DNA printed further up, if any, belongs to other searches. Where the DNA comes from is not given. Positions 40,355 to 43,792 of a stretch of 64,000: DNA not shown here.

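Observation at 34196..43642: ttrBCA-ordered respiratory molybdoenzyme with its own sensor system in a PVC-like genome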

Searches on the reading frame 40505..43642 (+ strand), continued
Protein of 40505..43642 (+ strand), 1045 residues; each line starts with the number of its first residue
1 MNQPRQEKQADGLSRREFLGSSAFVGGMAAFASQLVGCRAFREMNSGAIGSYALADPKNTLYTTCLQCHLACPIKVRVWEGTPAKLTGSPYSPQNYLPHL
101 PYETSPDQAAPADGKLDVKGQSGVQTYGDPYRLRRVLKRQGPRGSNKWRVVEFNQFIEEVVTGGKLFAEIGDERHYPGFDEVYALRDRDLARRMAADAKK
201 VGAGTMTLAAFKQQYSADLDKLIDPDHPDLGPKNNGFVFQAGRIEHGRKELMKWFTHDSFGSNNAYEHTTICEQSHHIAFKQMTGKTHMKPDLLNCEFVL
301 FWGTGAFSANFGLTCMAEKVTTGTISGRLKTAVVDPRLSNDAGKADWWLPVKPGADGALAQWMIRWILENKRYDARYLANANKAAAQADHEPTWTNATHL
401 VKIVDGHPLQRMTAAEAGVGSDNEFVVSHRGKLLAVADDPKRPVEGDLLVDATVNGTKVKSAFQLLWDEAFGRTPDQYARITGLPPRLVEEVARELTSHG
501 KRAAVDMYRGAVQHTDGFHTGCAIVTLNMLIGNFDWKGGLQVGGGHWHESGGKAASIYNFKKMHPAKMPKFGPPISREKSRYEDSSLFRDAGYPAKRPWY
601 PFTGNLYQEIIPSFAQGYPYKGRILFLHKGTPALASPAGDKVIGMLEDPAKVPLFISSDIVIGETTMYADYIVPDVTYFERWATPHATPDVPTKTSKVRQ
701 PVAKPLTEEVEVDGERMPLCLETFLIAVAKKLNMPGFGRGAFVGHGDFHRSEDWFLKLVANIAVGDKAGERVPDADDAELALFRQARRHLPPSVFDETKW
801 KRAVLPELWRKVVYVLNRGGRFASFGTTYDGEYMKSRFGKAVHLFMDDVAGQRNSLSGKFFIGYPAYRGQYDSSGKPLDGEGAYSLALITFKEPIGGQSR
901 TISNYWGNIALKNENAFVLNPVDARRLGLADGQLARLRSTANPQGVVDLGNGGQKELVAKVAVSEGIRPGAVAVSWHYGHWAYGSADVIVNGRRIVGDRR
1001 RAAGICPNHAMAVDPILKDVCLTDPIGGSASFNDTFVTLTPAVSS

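Call 36: find_encoding_contigs(protein=P0105, flank=10000, max_places=2)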
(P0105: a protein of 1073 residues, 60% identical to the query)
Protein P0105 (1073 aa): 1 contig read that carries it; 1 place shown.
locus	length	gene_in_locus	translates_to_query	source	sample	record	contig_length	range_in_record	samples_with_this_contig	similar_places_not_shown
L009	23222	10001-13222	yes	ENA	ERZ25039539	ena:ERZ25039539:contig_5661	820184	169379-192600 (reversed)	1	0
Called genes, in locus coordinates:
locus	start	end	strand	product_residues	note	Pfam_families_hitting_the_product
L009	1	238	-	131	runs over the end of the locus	PF01022:HTH_5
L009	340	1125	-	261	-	PF10411:DsbC_N, PF13098:Thioredoxin_2, PF01323:DSBA (faint)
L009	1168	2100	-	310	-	PF07291:MauE, PF00581:Rhodanese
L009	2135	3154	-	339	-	PF01545:Cation_efflux, PF16916:ZT_dimer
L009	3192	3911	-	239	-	PF02683:DsbD_TM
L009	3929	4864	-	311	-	PF00085:Thioredoxin, PF13098:Thioredoxin_2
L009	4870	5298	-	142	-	PF13098:Thioredoxin_2, PF00085:Thioredoxin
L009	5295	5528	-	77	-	PF13192:Thioredoxin_3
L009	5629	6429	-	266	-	PF01925:TauE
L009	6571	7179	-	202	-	PF02663:FmdE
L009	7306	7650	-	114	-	PF01047:MarR (weak), PF12840:HTH_20, PF01022:HTH_5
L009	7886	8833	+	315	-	PF12797:Fer4_2 (faint), PF12838:Fer4_7 (faint), PF13247:Fer4_11, PF00037:Fer4 (weak), PF12837:Fer4_6 (weak), PF13237:Fer4_10 (weak), PF13247:Fer4_11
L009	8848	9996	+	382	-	PF03916:NrfD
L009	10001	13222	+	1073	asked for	PF04879:Molybdop_Fe4S4 (weak), PF16947:Ferredoxin_N (weak), PF00384:Molybdopterin, PF01568:Molydop_binding (weak)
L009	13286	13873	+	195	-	PF00581:Rhodanese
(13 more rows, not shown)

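Call 38: search_protein_representatives(protein=window:40505-43642:+)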
Query: 1045 residues. Proteins with E-value up to 0.001 (for the whole library): 2863; up to 1e-10: 1123; up to 1e-30: 274. The best 150 are listed.
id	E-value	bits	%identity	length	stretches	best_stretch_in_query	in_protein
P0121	0.0e+00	1143.3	52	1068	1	11-1039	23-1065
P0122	0.0e+00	1113.3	51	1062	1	10-1039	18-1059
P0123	0.0e+00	1052.4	51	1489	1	7-1039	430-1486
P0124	4.4e-283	958.4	48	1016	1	13-1039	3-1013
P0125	1.6e-276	936.7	49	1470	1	13-1042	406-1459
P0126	4.0e-253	859.2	44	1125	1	11-1032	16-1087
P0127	2.0e-248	843.7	51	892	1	208-1041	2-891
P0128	1.4e-243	827.6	45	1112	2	285-1041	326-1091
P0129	1.5e-237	807.7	49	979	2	223-1038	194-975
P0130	2.8e-237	806.8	44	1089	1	8-1040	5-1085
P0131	1.3e-232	791.3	46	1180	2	11-826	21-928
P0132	1.0e-219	748.6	51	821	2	445-1039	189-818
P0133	5.6e-212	723.0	55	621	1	97-709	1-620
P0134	1.5e-201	688.5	41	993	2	13-774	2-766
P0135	1.4e-197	675.4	44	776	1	288-1032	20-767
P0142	2.9e-163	561.7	40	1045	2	219-1039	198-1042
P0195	6.7e-103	361.9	31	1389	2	222-1020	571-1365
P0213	2.5e-87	310.3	33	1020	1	15-1030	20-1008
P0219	3.7e-84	299.8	32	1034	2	222-1020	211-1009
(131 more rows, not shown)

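Call 39: find_related_loci(query=A2, collection=genome_contigs, flank=10000)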
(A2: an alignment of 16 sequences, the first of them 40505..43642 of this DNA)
Query A2 (1045 aa) in genome_contigs; peptide patterns used: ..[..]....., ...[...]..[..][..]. (x = any residue, [..] = any of these).
599 stretches matched a pattern (row limit reached: there are more); 576 encode a relative of the query (tblastn E <= 1e-3); the best 80 are kept; 80 distinct loci.
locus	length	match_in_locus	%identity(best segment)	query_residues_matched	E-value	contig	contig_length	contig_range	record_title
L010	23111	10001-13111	68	9-1041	0e+0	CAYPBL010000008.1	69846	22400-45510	MAG TPA_asm: uncultured Phycisphaeraceae bacterium isolate SRP162660_co2_41 genome assembly, contig: NODE_35_length_6984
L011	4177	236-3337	67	11-1041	0e+0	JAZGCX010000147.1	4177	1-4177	MAG: Phycisphaeraceae bacterium isolate SCS3bin.28 SCS3bin.28_147, whole genome shotgun sequence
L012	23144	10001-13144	65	3-1042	0e+0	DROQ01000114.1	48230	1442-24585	MAG TPA_asm: Planctomycetota bacterium isolate HyVt-539 HyVt-539_k145_278762, whole genome shotgun sequence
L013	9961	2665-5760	66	9-1039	0e+0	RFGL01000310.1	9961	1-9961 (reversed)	MAG: Acidobacteria bacterium isolate J023 k99_943176, whole genome shotgun sequence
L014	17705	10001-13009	67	41-1040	0e+0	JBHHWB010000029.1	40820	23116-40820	MAG: Gemmatimonadota bacterium isolate S.3.sp3_bin.11 NODE_74_length_40820_cov_7.854753, whole genome shotgun sequence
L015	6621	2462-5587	64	13-1042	0e+0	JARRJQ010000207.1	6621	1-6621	MAG: Desulfobacterales bacterium isolate Spart_024_MAG scaffold_16435, whole genome shotgun sequence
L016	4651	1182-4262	66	14-1041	0e+0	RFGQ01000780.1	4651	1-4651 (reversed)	MAG: Gemmatimonadetes bacterium isolate J028 k99_1538878, whole genome shotgun sequence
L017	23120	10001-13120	64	12-1042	0e+0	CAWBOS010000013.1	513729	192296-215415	MAG: uncultured delta proteobacterium isolate MFD01299.bin.3.111 genome assembly, contig: contig_6400, whole genome shot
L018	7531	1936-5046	64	6-1042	0e+0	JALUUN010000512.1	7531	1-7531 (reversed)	MAG: Planctomycetota bacterium isolate 128-326_metabat1_scaf2bin.018 128-326_scaffold_5314_c1, whole genome shotgun sequ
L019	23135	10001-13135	63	9-1041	0e+0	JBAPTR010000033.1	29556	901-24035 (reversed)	MAG: Desulfatiglandaceae bacterium isolate MFD01219_ilm_asm_bin15 k127_251963, whole genome shotgun sequence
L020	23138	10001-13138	62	6-1042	0e+0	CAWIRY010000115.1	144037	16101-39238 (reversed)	MAG: uncultured delta proteobacterium isolate MFD03323.bin.1.124 genome assembly, contig: contig_36007, whole genome sho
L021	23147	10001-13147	62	5-1041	0e+0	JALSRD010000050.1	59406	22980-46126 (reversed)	MAG: Desulfobacterales bacterium isolate 356-308_metabat1_scaf2bin.028 356-308_scaffold_261_c1, whole genome shotgun seq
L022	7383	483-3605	62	15-1042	0e+0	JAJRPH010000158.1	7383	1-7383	MAG: Deltaproteobacteria bacterium isolate Dive100_bin1.40 k141_407060, whole genome shotgun sequence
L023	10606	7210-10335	61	13-1042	0e+0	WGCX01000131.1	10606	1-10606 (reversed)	MAG: Desulfobacteraceae bacterium isolate S145_18 k151_216157, whole genome shotgun sequence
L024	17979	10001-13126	60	12-1041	0e+0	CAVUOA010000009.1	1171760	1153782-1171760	MAG: Ignavibacteriota bacterium isolate MFD02416.bin.2.75 genome assembly, contig: contig_19946, whole genome shotgun se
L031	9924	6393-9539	52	13-1045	0e+0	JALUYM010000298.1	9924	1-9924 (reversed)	MAG: Bacteroidales bacterium isolate 131-447_metabat2_scaf2bin.084 131-447_scaffold_4018_c1, whole genome shotgun sequen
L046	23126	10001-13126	51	13-1039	0e+0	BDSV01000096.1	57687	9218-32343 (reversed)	Bacterium BMS3Abin03 DNA, contig: NODE_5, whole genome shotgun sequence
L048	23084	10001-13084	52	13-1039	0e+0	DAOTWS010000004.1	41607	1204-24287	MAG TPA_asm: Anaerolineae bacterium isolate H16_161 k91_1386328, whole genome shotgun sequence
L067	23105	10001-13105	50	13-1040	0e+0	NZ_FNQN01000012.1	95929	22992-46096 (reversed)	Desulfuromusa kysingii strain DSM 7343, whole genome shotgun sequence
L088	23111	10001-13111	49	13-1039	0e+0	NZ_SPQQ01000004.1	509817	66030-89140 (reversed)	Desulfosporosinus fructosivorans strain 63.6F NODE_4_length_509817_cov_35.399634, whole genome shotgun sequence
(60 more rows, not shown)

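Call 42: find_encoding_contigs(protein=P0001, flank=10000, max_places=1)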
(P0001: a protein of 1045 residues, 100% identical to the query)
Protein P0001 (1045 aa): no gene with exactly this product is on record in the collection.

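Call 43: find_homologous_proteins(query=L024:10001-13126:+, max_evalue=1e-10)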
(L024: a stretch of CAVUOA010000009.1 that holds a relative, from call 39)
Query L024:10001-13126:+ (1042 aa): 2992 proteins with E <= 1e-10 among 8000 candidates; the best 120 are listed.
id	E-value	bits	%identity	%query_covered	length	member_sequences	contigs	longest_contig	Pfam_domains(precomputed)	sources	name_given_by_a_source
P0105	0.0e+0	2446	100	100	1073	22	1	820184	PF16947.11,PF00384.28,PF01568.28,PF04879.22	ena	-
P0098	0.0e+0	2282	92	100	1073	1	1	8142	PF00384.28,PF01568.28,PF04879.22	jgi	jgi:anaerobic selenocysteine-containing dehydrogenase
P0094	0.0e+0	2190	87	100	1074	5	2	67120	PF16947.11,PF00384.28,PF01568.28,PF04879.22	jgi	jgi:tetrathionate reductase subunit A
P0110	0.0e+0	2183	87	100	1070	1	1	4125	PF00384.28,PF01568.28,PF04879.22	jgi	jgi:tetrathionate reductase subunit A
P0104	0.0e+0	2163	86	100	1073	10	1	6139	PF16947.11,PF00384.28,PF01568.28,PF04879.22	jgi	-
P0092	0.0e+0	2118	84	100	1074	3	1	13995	PF00384.28,PF01568.28,PF04879.22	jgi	jgi:tetrathionate reductase subunit A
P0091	0.0e+0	2112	85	100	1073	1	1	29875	PF00384.28,PF01568.28,PF04879.22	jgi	jgi:tetrathionate reductase subunit A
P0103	0.0e+0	2100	84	100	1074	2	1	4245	PF00384.28,PF01568.28,PF04879.22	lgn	-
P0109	0.0e+0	2097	84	100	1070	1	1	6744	PF00384.28,PF01568.28,PF04879.22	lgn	-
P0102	0.0e+0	2070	82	100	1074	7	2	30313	PF00384.28,PF01568.28,PF04879.22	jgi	jgi:tetrathionate reductase subunit A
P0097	0.0e+0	2066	82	100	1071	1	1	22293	PF16947.11,PF00384.28,PF01568.28,PF04879.22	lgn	-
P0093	0.0e+0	2058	81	100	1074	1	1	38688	PF00384.28,PF01568.28,PF04879.22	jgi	jgi:tetrathionate reductase subunit A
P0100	0.0e+0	1949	77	100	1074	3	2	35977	PF16947.11,PF00384.28,PF01568.28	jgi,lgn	jgi:anaerobic selenocysteine-containing dehydrogenase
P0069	0.0e+0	1777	70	100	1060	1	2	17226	PF00384.28,PF01568.28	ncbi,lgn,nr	ncbi:MAG: molybdopterin-dependent oxidoreductase [Desulfohalobiaceae bacterium]|nr:molybdopterin-dep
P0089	0.0e+0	1712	70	100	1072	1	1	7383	PF00384.28,PF01568.28,PF04879.22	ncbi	-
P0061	0.0e+0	1700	68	100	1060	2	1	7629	PF00384.28,PF01568.28,PF04879.22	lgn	-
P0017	0.0e+0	1552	63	100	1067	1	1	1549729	PF16947.11,PF00384.28,PF01568.28,PF04879.22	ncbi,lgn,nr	ncbi:Tetrathionate reductase subunit A [bacterium HR33]|nr:Tetrathionate reductase subunit A [bacter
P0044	0.0e+0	1463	60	100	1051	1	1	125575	PF00384.28,PF01568.28,PF04879.22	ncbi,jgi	ncbi:MAG: molybdopterin-dependent oxidoreductase [Planctomycetota bacterium]|jgi:anaerobic selenocys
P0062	0.0e+0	1461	59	100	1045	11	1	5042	PF16947.11,PF00384.28,PF01568.28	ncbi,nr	ncbi:molybdopterin-dependent oxidoreductase [Candidatus Poribacteria bacterium]|nr:molybdopterin-dep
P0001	0.0e+0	1440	60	100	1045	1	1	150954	PF00384.28,PF01568.28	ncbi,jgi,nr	ncbi:MAG: molybdopterin-dependent oxidoreductase [Kiritimatiellaeota bacterium]|nr:molybdopterin-dep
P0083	0.0e+0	1431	59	100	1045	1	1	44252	PF00384.28,PF01568.28,PF04879.22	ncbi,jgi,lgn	-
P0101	0.0e+0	1415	60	100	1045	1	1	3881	PF00384.28,PF01568.28,PF04879.22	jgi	-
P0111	0.0e+0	1404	59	100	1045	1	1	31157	PF00384.28,PF01568.28,PF04879.22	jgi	-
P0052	0.0e+0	1403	59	100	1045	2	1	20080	PF00384.28,PF01568.28,PF04879.22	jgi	-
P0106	0.0e+0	1395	58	100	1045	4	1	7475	PF00384.28,PF01568.28,PF04879.22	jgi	-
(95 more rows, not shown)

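Call 51: find_homologous_proteins(query=L046:9950-13138:+, max_evalue=1e-10)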
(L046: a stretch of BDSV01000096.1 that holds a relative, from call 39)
Query L046:9950-13138:+ (1062 aa): 2301 proteins with E <= 1e-10 among 8000 candidates; the best 120 are listed.
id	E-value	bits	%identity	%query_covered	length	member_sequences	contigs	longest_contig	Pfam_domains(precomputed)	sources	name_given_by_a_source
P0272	0.0e+0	2294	92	100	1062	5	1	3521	PF00384.28,PF01568.28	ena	-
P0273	0.0e+0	1995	78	100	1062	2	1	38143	PF00384.28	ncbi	-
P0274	0.0e+0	1991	78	100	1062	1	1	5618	PF00384.28,PF01568.28,PF04879.22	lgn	-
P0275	0.0e+0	1971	79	97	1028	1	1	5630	PF00384.28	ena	-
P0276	0.0e+0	1846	72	99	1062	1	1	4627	PF00384.28,PF01568.28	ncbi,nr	ncbi:MAG: molybdopterin oxidoreductase [Calditrichaeota bacterium]|nr:MAG: molybdopterin oxidoreduct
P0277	0.0e+0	1842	72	99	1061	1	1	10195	PF00384.28,PF01568.28,PF04879.22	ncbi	ncbi:MAG: molybdopterin-dependent oxidoreductase [Bacteroidota bacterium]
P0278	0.0e+0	1802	71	99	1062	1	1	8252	PF00384.28,PF01568.28,PF04879.22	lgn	-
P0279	0.0e+0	1780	71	99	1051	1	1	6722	PF00384.28,PF01568.28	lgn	-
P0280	0.0e+0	1753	69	98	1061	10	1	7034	PF00384.28,PF01568.28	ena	-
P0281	0.0e+0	1752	70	98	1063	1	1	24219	PF00384.28,PF01568.28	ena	-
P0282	0.0e+0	1728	69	98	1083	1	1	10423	PF00384.28,PF01568.28,PF04879.22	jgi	jgi:anaerobic selenocysteine-containing dehydrogenase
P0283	0.0e+0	1717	68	98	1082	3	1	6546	PF00384.28,PF01568.28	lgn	-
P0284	0.0e+0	1680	66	98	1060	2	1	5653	PF00384.28,PF01568.28,PF04879.22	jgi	-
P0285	0.0e+0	1640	66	100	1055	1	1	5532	PF00384.28,PF01568.28,PF04879.22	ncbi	-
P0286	0.0e+0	1582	63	98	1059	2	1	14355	PF00384.28,PF01568.28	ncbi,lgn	ncbi:MAG: molybdopterin-dependent oxidoreductase [Fidelibacterota bacterium]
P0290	0.0e+0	1512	60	99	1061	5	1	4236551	PF00384.28,PF01568.28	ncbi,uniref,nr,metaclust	ncbi:molybdopterin-dependent oxidoreductase [Deferrisoma camini]|uniref:molybdopterin-dependent oxid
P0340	0.0e+0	1426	59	99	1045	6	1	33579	PF00384.28,PF04879.22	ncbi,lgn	ncbi:MAG: molybdopterin-dependent oxidoreductase [Desulfopila sp.]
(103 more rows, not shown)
